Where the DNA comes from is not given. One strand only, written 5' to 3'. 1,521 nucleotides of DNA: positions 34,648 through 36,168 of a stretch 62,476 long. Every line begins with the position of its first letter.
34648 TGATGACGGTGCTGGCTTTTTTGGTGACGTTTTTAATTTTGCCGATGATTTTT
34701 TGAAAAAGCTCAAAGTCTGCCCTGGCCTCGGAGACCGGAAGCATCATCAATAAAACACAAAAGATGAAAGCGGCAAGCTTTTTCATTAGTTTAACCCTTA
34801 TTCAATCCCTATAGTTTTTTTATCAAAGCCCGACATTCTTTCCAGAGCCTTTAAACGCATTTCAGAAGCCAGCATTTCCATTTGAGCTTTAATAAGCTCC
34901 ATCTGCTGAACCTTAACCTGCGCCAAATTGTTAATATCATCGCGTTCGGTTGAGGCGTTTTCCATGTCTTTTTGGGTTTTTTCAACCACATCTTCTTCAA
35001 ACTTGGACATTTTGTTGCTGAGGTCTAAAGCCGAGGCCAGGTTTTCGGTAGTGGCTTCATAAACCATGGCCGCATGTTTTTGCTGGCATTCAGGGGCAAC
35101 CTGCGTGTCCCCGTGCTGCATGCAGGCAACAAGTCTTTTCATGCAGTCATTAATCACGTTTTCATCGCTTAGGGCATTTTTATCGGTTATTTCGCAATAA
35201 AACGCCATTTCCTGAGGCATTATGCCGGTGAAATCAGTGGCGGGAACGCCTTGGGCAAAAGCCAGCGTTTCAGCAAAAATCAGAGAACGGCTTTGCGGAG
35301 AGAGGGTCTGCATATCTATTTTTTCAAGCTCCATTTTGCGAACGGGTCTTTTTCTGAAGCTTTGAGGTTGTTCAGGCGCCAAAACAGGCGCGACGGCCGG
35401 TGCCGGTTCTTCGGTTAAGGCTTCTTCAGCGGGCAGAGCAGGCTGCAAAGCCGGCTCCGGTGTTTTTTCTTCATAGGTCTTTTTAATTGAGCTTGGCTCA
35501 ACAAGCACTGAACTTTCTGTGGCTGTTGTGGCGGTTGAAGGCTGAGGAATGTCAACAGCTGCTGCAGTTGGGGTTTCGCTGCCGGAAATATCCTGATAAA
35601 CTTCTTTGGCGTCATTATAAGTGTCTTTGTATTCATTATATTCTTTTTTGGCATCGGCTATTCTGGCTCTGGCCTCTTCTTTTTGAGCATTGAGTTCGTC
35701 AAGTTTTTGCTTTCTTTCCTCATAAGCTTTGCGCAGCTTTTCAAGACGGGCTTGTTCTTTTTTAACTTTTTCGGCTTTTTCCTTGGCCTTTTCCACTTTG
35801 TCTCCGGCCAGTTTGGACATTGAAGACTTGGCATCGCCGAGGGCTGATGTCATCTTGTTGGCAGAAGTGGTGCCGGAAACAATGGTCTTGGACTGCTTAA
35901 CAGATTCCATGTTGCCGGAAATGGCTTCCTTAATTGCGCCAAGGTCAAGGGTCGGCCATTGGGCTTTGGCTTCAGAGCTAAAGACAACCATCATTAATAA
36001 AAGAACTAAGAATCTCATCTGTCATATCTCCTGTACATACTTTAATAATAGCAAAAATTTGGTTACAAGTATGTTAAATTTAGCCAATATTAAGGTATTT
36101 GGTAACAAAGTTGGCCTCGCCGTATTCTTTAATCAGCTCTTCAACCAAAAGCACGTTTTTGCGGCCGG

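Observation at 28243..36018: Four secreted coiled-coil proteins (406, 219, 370 and 1592 aa) occupy the virB5/virB6 slot between virB4 and virB8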

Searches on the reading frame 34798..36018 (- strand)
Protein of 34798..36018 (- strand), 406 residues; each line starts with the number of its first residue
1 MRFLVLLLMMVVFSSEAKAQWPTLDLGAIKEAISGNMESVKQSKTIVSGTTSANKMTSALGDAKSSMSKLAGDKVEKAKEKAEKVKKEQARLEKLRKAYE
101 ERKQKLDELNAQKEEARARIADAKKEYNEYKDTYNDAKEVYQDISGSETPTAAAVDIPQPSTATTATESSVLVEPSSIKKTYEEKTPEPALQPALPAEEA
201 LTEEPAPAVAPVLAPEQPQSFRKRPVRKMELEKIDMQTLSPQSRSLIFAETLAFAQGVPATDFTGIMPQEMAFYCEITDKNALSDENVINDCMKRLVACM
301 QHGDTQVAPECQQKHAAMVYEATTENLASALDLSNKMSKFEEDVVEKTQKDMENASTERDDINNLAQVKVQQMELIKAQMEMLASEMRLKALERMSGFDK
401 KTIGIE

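Call 4: search_protein_families(library=pfam, proteins=[window:34798-36018:-], max_evalue=1)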
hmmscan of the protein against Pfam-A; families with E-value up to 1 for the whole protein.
window:34798-36018:- (406 aa): 10 families
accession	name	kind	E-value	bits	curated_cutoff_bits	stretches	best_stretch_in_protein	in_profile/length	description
PF06785.16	UPF0242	-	0.00058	20.4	33.5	1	6-135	50-142/194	Uncharacterised protein family (UPF0242) N-terminus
PF13851.11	GAS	-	0.0019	18.1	32.3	1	71-143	66-139/200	Growth-arrest specific micro-tubule binding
PF13605.11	DUF4141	-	0.0029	17.4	30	1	3-46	2-46/53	Domain of unknown function (DUF4141)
PF18595.6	Nuf2_DHR10-like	-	0.0043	17.5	28.4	1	75-138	42-105/117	Nuf2, DHR10-like domain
PF09762.14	CCDC93_CC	-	0.0056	16.2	30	1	41-149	86-195/429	CCDC93 coiled-coil domain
PF04568.17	IATP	-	0.007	17.2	25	1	35-115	17-95/98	Mitochondrial ATPase inhibitor, IATP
PF15478.11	LKAAEAR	-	0.036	14.7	27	1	311-362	17-69/137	Family of unknown function with LKAAEAR motif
PF05384.16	DegS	-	0.16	11.8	27.6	1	76-143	23-85/159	Sensor protein DegS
PF20711.2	DUF6825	-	0.23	12.4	27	0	335-371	42-77/105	Family of unknown function (DUF6825)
PF14282.11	FlxA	-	0.29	11.7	26.3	0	332-389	10-67/101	FlxA-like protein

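Call 5: search_protein_families(library=ncbifam, proteins=[window:34798-36018:-], max_evalue=1)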
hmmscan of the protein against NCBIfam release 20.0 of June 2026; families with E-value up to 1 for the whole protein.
window:34798-36018:- (406 aa): 16 families
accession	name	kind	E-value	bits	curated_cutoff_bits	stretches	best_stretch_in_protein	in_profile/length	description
NF045487.1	ASRP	equivalog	3.4e-06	26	300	1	28-142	167-280/593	archaea-specific SMC-related protein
NF002572.0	PRK02224.1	equivalog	4.7e-05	21.9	1087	1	35-170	184-317/888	DNA double-strand break repair ATPase Rad50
NF041035.1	Rad50_Halo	equivalog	6e-05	21.6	1000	1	30-156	309-436/883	DNA double-strand break repair ATPase Rad50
NF041034.1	Rad50_Sulf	equivalog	0.00058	17.8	1000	1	34-140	173-279/872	DNA double-strand break repair ATPase Rad50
NF003034.1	PRK03918.1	equivalog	0.00081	17.5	700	1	62-141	211-289/878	DNA double-strand break repair ATPase Rad50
NF033741.1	NlpC_p60_RipA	exception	0.0012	18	625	1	63-142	155-228/457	NlpC/P60 family peptidoglycan endopeptidase RipA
NF042955.1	Ppl_antiphage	equivalog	0.0014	16.6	1000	1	41-177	424-560/882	anti-phage protein Ppl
TIGR02169.1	SMC_prok_A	equivalog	0.0015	16.3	729.4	1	61-138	713-924/1165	chromosome segregation protein SMC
NF045780.1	TrlF_fam_ATP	equivalog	0.0016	17.3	350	1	38-146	592-708/944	TrlF family AAA-like ATPase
TIGR02168.1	SMC_prok_B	equivalog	0.0024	15.7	567.35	1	68-139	322-960/1181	chromosome segregation protein SMC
NF038305.1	HpsJ_fam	subfamily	0.017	15.1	60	1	6-119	90-202/234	HpsJ family protein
TIGR02231.1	TIGR02231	subfamily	0.021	13.5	112.6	1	50-136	84-169/524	mucoidy inhibitor MuiA family protein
NF053563.1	Rkd4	equivalog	0.055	11.6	860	1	44-140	295-386/747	arcadin-4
NF003400.0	PRK04654.1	equivalog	0.12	12.2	211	1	68-215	29-167/214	sec-independent translocase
TIGR02971.1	heterocyst_DevB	subfamily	0.28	10.5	129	1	55-152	86-184/327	ABC exporter membrane fusion protein, DevB family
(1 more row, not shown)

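Call 10: find_homologous_proteins(query=window:34798-36018:-, max_evalue=0.001)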
Query window:34798-36018:- (406 aa): 26 proteins with E <= 0.001 among 8000 candidates.
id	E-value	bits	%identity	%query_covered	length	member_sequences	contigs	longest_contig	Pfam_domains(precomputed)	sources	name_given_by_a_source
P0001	9.7e-252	852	100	100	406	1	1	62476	-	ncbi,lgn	-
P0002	4.7e-34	136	58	15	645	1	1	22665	-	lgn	-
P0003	9.3e-34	135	58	15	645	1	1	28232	-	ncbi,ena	-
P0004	9.8e-34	135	58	15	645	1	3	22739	PF06785.17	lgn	-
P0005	1.0e-33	135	58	15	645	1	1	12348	-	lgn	-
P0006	1.3e-33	135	58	15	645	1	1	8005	-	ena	-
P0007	1.5e-33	135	58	15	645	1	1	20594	-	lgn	-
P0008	1.6e-33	135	58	15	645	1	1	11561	-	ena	-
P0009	1.6e-33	135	58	15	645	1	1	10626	-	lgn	-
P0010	2.4e-33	134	58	15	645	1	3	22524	PF06785.17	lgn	-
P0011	2.6e-33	134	58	15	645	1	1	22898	-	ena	-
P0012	2.6e-33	134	58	15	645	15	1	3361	-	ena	-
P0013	2.8e-33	134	58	15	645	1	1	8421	-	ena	-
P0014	2.9e-33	134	58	15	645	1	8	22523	-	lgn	-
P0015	3.0e-33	134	58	15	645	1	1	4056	-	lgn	-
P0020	1.7e-31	128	58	22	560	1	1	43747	PF21007.3,PF28019.1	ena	-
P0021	2.4e-30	124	57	22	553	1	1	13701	PF21007.3,PF06785.17,PF28019.1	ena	-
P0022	1.5e-29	122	25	97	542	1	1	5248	PF21007.3,PF06785.17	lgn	-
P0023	3.4e-24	104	42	35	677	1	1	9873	-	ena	-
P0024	1.8e-23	102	27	98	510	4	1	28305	-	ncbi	-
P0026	4.6e-10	58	32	34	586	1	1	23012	-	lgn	-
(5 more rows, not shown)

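Call 17: search_protein_families(library=pfam, proteins=[P0002, P0020, P0021, P0022, P0023, P0024, P0026], max_evalue=0.1)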
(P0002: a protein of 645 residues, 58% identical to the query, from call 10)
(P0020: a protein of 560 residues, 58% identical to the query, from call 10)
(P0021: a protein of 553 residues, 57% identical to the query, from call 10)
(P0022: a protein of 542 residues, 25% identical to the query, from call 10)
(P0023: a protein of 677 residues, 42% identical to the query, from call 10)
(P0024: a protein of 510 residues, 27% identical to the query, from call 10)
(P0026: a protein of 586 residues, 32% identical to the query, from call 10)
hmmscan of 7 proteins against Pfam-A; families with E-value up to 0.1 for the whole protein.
P0002 (645 aa): 6 families
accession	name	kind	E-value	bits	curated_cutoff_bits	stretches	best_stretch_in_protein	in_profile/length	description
PF06785.16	UPF0242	-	4.4e-05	24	33.5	1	47-183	70-182/194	Uncharacterised protein family (UPF0242) N-terminus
PF13851.11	GAS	-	0.0018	18.1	32.3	1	82-163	62-140/200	Growth-arrest specific micro-tubule binding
PF11839.13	Alanine_zipper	-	0.0023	18.6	23.1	1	136-178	4-46/69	Alanine-zipper, major outer membrane lipoprotein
PF16712.10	SCAB_CC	-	0.0082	16.4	25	1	179-211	69-101/168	Coiled-coil regions of plant-specific actin-binding protein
PF06818.20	Fez1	-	0.02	15.8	34.4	1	84-168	59-143/199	Fez1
PF12128.14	DUF3584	-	0.06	11.3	31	1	64-220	320-467/1191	Protein of unknown function (DUF3584)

P0020 (560 aa): 9 families
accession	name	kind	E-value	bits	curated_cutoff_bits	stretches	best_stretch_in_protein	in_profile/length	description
PF21007.2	FBF1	-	9.9e-07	28.1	45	1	87-246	326-489/524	Fas-binding factor 1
PF06785.16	UPF0242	-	3e-05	24.6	33.5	1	82-207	65-188/194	Uncharacterised protein family (UPF0242) N-terminus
PF09762.14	CCDC93_CC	-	0.00012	21.7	30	1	51-240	95-277/429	CCDC93 coiled-coil domain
PF04012.17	PspA_IM30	-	0.00016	21.8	33.9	1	151-263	94-205/220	PspA/IM30 family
PF07926.17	TPR_MLP1_2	-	0.00048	20.6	36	1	177-236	58-117/129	TPR/MLP1/MLP2-like protein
PF06009.19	Laminin_II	-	0.00082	19.8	33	2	160-239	1-83/138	Laminin Domain II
PF00038.26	Filament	-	0.0031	17.6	40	1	131-240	171-281/313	Intermediate filament protein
PF21773.2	ODAD1_CC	-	0.0064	16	27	1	133-208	194-269/287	ODAD1 central coiled coil region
PF05701.16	WEMBL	-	0.061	12.5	35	2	150-224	379-456/562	Weak chloroplast movement under blue light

P0021 (553 aa): 8 families
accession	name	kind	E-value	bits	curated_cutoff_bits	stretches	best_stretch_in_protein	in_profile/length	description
PF06785.16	UPF0242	-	5.2e-09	36.9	33.5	1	15-200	15-188/194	Uncharacterised protein family (UPF0242) N-terminus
PF21007.2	FBF1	-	9.9e-06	24.8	45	1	87-225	326-464/524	Fas-binding factor 1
PF06103.16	DUF948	-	0.0006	20.4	37.2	1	127-182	23-78/89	Bacterial protein of unknown function (DUF948)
PF07926.17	TPR_MLP1_2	-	0.0014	19.1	36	2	165-229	53-117/129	TPR/MLP1/MLP2-like protein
PF02403.27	Seryl_tRNA_N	-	0.0098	16.6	28.2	1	123-195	29-100/108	Seryl-tRNA synthetase N-terminal domain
PF06009.19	Laminin_II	-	0.013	16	33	1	155-231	3-82/138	Laminin Domain II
PF05701.16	WEMBL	-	0.029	13.5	35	2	48-152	327-434/562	Weak chloroplast movement under blue light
PF01920.25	Prefoldin_2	-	0.058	13.8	27.6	1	188-236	56-104/106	Prefoldin subunit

P0022 (542 aa): 7 families
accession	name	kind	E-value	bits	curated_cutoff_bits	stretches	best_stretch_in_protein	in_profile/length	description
PF06785.16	UPF0242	-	6.4e-06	26.8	33.5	1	18-189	21-181/194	Uncharacterised protein family (UPF0242) N-terminus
PF21007.2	FBF1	-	1.7e-05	24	45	1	83-187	326-430/524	Fas-binding factor 1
PF07926.17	TPR_MLP1_2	-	0.0025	18.3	36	2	148-211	54-117/129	TPR/MLP1/MLP2-like protein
PF10368.14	YkyA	-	0.0083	16.3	28.8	1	112-253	11-137/186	Putative cell-wall binding lipoprotein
PF02403.27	Seryl_tRNA_N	-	0.011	16.4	28.2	1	120-190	30-99/108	Seryl-tRNA synthetase N-terminal domain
PF06009.19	Laminin_II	-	0.017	15.5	33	1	78-192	4-117/138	Laminin Domain II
PF06103.16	DUF948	-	0.033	14.8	37.2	1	123-179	23-79/89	Bacterial protein of unknown function (DUF948)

P0023 (677 aa): 9 families
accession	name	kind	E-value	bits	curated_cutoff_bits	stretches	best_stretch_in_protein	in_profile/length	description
PF00038.26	Filament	-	0.0011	19.2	40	1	101-194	187-281/313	Intermediate filament protein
PF13851.11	GAS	-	0.0011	18.8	32.3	1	80-195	18-132/200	Growth-arrest specific micro-tubule binding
PF07926.17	TPR_MLP1_2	-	0.0022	18.4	36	2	128-190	55-117/129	TPR/MLP1/MLP2-like protein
PF02601.20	Exonuc_VII_L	-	0.0025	17.8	35.9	1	88-191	162-265/315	Exonuclease VII, large subunit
PF11839.13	Alanine_zipper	-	0.0052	17.5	23.1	1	125-178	3-56/69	Alanine-zipper, major outer membrane lipoprotein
PF20492.3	ERM_helical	-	0.0098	16.4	40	1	86-190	14-118/120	Ezrin/radixin/moesin, alpha-helical domain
PF02050.21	FliJ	-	0.011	16.5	28.4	1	88-181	5-103/123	Flagellar FliJ protein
PF02609.21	Exonuc_VII_S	-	0.055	14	24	0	92-141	3-52/52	Exonuclease VII small subunit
PF13605.11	DUF4141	-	0.061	13.1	30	1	15-61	3-49/53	Domain of unknown function (DUF4141)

P0024 (510 aa): 8 families
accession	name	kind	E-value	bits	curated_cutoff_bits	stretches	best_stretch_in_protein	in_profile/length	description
PF09787.14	Golgin_A5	-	0.0014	18.7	31.7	2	199-281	54-134/305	Golgin subfamily A member 5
PF06785.16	UPF0242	-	0.0018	18.8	33.5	1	17-154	41-150/194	Uncharacterised protein family (UPF0242) N-terminus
PF07926.17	TPR_MLP1_2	-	0.0048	17.3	36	1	83-141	53-111/129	TPR/MLP1/MLP2-like protein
PF00038.26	Filament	-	0.019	15.1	40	0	196-279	207-281/313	Intermediate filament protein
PF06818.20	Fez1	-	0.034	15.1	34.4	1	201-279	75-154/199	Fez1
PF03961.19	FapA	-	0.043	13.9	31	1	202-276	145-225/272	Flagellar Assembly Protein A beta solenoid domain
PF12830.13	Nipped-B_C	-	0.056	13.9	26.4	0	388-487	43-141/186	Sister chromatid cohesion C-terminus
PF13476.12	AAA_23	-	0.096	13.7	27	0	82-130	152-199/201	AAA domain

P0026 (586 aa): 1 family
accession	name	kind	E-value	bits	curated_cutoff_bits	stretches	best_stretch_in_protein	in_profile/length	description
PF12309.13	KBP_C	-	0.0098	15.7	29.5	1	75-168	82-173/361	KIF-1 binding protein C terminal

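Call 22: search_solved_structures(query=A1, max_evalue=10)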
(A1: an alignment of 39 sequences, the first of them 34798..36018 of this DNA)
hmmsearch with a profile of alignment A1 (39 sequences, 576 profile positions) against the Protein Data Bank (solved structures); distinct sequences matched with E-value up to 10: 41.
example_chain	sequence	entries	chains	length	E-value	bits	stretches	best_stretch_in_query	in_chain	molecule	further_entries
7aal_A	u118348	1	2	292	0.00027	23.3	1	119-221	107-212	Proline-serine-threonine phosphatase-interacting protein 1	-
7aam_A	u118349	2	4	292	0.00049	22.5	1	119-220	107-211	Proline-serine-threonine phosphatase-interacting protein 1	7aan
3tul_A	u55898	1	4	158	0.00075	21.8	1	104-196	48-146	Cell invasion protein sipB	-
4tql_A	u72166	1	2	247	0.0094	18.2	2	90-189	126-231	Three helix bundle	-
9y6s_9Y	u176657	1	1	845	0.013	17.7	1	88-196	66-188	Cilia- and flagella-associated protein 58 central coiled coil domain-containing protein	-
9e02_F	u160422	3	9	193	0.025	16.8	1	136-292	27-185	Sec-independent protein translocase protein TatB homolog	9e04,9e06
5ife_C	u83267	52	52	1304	0.036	16.3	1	110-295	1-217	Splicing factor 3B subunit 1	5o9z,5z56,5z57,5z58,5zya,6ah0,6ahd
9s9i_A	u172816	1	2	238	0.04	16.2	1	110-226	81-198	Cell division protein CdvA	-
4zry_B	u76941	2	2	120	0.05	15.8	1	113-172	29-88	Keratin, type II cytoskeletal 1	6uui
4li0_C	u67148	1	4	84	0.079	15.2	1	87-156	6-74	Guanine nucleotide exchange factor for Rab-3A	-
6nr8_4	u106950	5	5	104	0.11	14.7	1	100-176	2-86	Prefoldin subunit 4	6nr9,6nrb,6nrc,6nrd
4i0x_B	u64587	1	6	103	0.23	13.7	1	86-158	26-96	ESAT-6-like protein MAB_3113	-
7jty_B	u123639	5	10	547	0.25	13.5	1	97-311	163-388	Glucosidase 2 subunit beta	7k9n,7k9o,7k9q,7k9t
7kad_B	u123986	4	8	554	0.26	13.5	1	97-311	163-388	Glucosidase 2 subunit beta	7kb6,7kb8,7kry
7wu7_4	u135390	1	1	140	0.27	13.4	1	98-178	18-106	Prefoldin subunit 4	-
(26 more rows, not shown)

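Call 28: search_protein_families(library=pfam, alignment_id=A1, max_evalue=1)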
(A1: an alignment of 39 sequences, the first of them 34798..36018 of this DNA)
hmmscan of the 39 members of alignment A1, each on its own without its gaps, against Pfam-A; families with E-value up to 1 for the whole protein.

A. member 1, window:34798-36018:- (406 aa): 10 families
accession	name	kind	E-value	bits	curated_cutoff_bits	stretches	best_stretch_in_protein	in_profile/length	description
PF06785.16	UPF0242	-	0.00058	20.4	33.5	1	6-135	50-142/194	Uncharacterised protein family (UPF0242) N-terminus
PF13851.11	GAS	-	0.0019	18.1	32.3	1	71-143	66-139/200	Growth-arrest specific micro-tubule binding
PF13605.11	DUF4141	-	0.0029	17.4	30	1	3-46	2-46/53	Domain of unknown function (DUF4141)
PF18595.6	Nuf2_DHR10-like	-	0.0043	17.5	28.4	1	75-138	42-105/117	Nuf2, DHR10-like domain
PF09762.14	CCDC93_CC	-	0.0056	16.2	30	1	41-149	86-195/429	CCDC93 coiled-coil domain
PF04568.17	IATP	-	0.007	17.2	25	1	35-115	17-95/98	Mitochondrial ATPase inhibitor, IATP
PF15478.11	LKAAEAR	-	0.036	14.7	27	1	311-362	17-69/137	Family of unknown function with LKAAEAR motif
PF05384.16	DegS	-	0.16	11.8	27.6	1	76-143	23-85/159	Sensor protein DegS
PF20711.2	DUF6825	-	0.23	12.4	27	0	335-371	42-77/105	Family of unknown function (DUF6825)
PF14282.11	FlxA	-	0.29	11.7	26.3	0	332-389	10-67/101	FlxA-like protein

B. families by the number of members that match (of 39 scanned): 145 families (the first 25 are shown)
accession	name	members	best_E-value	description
PF13851.11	GAS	11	1.3e-06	Growth-arrest specific micro-tubule binding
PF13605.11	DUF4141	8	0.00013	Domain of unknown function (DUF4141)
PF20492.3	ERM_helical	7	9.5e-05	Ezrin/radixin/moesin, alpha-helical domain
PF07926.17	TPR_MLP1_2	6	0.00028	TPR/MLP1/MLP2-like protein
PF06785.16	UPF0242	5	6.5e-05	Uncharacterised protein family (UPF0242) N-terminus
PF11839.13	Alanine_zipper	5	0.00024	Alanine-zipper, major outer membrane lipoprotein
PF04568.17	IATP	5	0.00076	Mitochondrial ATPase inhibitor, IATP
PF23067.1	MG280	4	0.0024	Uncharacterised protein MG280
PF09769.14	ApoO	3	0.00051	Apolipoprotein O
PF03961.19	FapA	3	0.0073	Flagellar Assembly Protein A beta solenoid domain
PF22878.1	SPT2_N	3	0.013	SPT2 N-terminal domain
PF04696.18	Pinin_SDK_memA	3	0.018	pinin/SDK/memA/ protein conserved region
PF21007.2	FBF1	2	9.1e-05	Fas-binding factor 1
PF10368.14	YkyA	2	0.00095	Putative cell-wall binding lipoprotein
PF16888.10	YwqH-like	2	0.0011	YwqH-like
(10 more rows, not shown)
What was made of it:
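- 8 of 39 orthologues give weak N-terminal hits to DUF4141 (call 28).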

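Call 59: predict_structure(alignment_id=A5)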
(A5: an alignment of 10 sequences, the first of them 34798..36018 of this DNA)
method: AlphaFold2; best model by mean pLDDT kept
length: 406 residues; sequences in the alignment: 10
mean_pLDDT: 45.5   pTM: 0.34
mean pLDDT of the five models: 45.5, 44.7, 43.8, 43.2, 39.7
residues with pLDDT >= 90: 0; 70-90: 38; 50-70: 128; < 50: 240
segments of 3 or more residues with pLDDT < 50: 1-86, 91-93, 98-100, 141-266
pLDDT, mean of each block of 10 residues (from residue 1): 32 27 29 28 27 26 29 38 45 47 49 53 52 49 38 29 25 26 30 31 30 28 27 35 30 30 49 69 65 80 78 78 67 65 62 60 58 62 65 67 54
secondary structure, 60 per line:
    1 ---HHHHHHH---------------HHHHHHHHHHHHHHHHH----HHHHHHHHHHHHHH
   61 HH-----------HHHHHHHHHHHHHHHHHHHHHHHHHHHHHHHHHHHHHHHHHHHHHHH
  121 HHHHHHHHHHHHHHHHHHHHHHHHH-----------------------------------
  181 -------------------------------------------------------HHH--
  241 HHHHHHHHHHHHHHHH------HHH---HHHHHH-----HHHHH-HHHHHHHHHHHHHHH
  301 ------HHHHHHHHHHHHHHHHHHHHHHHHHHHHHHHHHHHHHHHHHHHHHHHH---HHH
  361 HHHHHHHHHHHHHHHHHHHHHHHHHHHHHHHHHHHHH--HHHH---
elements in order: H4-10 H26-42 H47-62 H74-145 H241-256 H269-274 H280-284 H286-300 H307-354 H358-397 H400-403
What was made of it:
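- On VirB5/TrbJ/TraC: The AF2 model of p406 has pLDDT 45.5 (call 59).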

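Call 64: fold_search(model_id=the predicted structure, library=pdb)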
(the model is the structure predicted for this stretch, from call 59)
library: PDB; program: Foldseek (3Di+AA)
matches with E <= 10: 369; with E <= 0.001: 0
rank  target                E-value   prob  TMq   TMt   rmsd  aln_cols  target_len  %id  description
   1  5m4y_A                8.3e-02  0.96  0.22  0.45  15.5       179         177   10  Crystal structure of the Sec3/Sso2 complex at 2.20 angstrom resolution (released 2017-02-08)
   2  6h2d_Q                1.7e-01  0.44  0.16  0.27  12.3       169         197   11  Structure of the soluble AhlC of the tripartite alpha-pore forming toxin, AHL, from Aeromonas hydrophila. (released 2019-07-10)
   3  5m4y_C                2.1e-01  0.77  0.20  0.40  16.4       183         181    9  Crystal structure of the Sec3/Sso2 complex at 2.20 angstrom resolution (released 2017-02-08)
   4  8fbk                  2.8e-01  0.87  0.21  0.38  18.6       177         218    9  Improving the secretion of designed protein assemblies through negative design of cryptic transmembrane domains (released 2023-03-22)
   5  6r1j_D                3.4e-01  0.20  0.13  0.20  23.1       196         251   12  Structure of the soluble AhlC triple head mutant of the tripartite alpha-pore forming toxin, AHL, from Aeromonas hydro (released 2019-07-10)
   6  9o9d_B                4.6e-01  0.21  0.15  0.12  12.5       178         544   13  Transporter associated with antigen processing (TAP) EQ mutant bound to the viral protein bUL49.5 in the outward-facin (released 2025-09-10)
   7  4phq_A                4.9e-01  0.44  0.18  0.24  16.9       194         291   11  ClyA CC6/264 ox (6-303) (released 2014-09-24)
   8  6h2d_P                4.9e-01  0.09  0.11  0.16  15.9       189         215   12  Structure of the soluble AhlC of the tripartite alpha-pore forming toxin, AHL, from Aeromonas hydrophila. (released 2019-07-10)
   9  4pho_C                6.0e-01  0.44  0.19  0.26  18.0       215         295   11  ClyA CC6/264 ox (2-303) (released 2014-09-24)
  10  4phq_D                6.0e-01  0.33  0.18  0.24  17.1       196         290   11  ClyA CC6/264 ox (6-303) (released 2014-09-24)
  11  8ii8                  6.4e-01  0.35  0.19  0.29   9.0       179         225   11  X-ray crystal structure of pink-colored protein from Pleurotus salmoneostramineus in complex with natural chromophore (released 2024-08-14)
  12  5m4y_E                6.7e-01  0.47  0.20  0.40  16.0       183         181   10  Crystal structure of the Sec3/Sso2 complex at 2.20 angstrom resolution (released 2017-02-08)
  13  6h2d_S                7.4e-01  0.14  0.15  0.24  20.9       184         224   11  Structure of the soluble AhlC of the tripartite alpha-pore forming toxin, AHL, from Aeromonas hydrophila. (released 2019-07-10)
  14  8d9p                  7.8e-01  0.66  0.22  0.42   9.9       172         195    9  De Novo Photosynthetic Reaction Center Protein Equipped with Heme B and Mn(II) cations (released 2022-09-28)
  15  6z0c_B                7.8e-01  0.51  0.22  0.40   8.3       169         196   14  Structure of in silico modelled artificial Maquette-3 protein (released 2021-03-17)
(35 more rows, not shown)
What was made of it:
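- Closest known: Helicobacter pylori CagH-CagI-CagL module. Same: CagL appears among the non-significant Foldseek neighbours of the ORF1 model (call 64, E=1.9).
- The ORF1 structure model is unreliable (pLDDT 45), so the three-helix-bundle test failed (calls 59, 64).
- Tried and rejected: The 10-sequence alignment gave a poor p406 model (call 59), and Foldseek on it gave nothing significant (call 64).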

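Call 92: find_encoding_contigs(protein=P0026, flank=10000, max_places=2)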
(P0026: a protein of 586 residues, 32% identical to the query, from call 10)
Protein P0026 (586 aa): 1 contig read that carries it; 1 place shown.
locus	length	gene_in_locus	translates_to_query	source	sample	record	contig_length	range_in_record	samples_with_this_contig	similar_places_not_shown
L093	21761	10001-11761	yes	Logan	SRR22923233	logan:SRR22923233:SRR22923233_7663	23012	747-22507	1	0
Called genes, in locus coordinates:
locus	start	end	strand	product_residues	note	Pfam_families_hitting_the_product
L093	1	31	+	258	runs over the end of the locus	?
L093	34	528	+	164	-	-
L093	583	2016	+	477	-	-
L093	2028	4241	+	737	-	PF02534:T4SS-DNA_transf, PF10412:TrwB_AAD_bind, PF12696:TraG-D_C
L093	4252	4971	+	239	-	-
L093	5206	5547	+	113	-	PF04956:TrbC (weak)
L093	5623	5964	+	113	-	-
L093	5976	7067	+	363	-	-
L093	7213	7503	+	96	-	-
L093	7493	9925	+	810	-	PF27097:VirB4_TrbE_N, PF03135:CagE_TrbE_VirB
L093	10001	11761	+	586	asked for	-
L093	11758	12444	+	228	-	-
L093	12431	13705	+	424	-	-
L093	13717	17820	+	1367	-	-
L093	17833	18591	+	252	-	PF04335:VirB8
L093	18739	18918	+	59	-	-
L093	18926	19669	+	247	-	PF04335:VirB8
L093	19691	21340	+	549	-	PF03524:CagX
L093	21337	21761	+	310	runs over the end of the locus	?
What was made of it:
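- On rvh-type T4SS (Rickettsiales): L093 has a 59-aa gene in the same place (call 92).
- A relative does encode VirD4 next to the operon (call 92).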
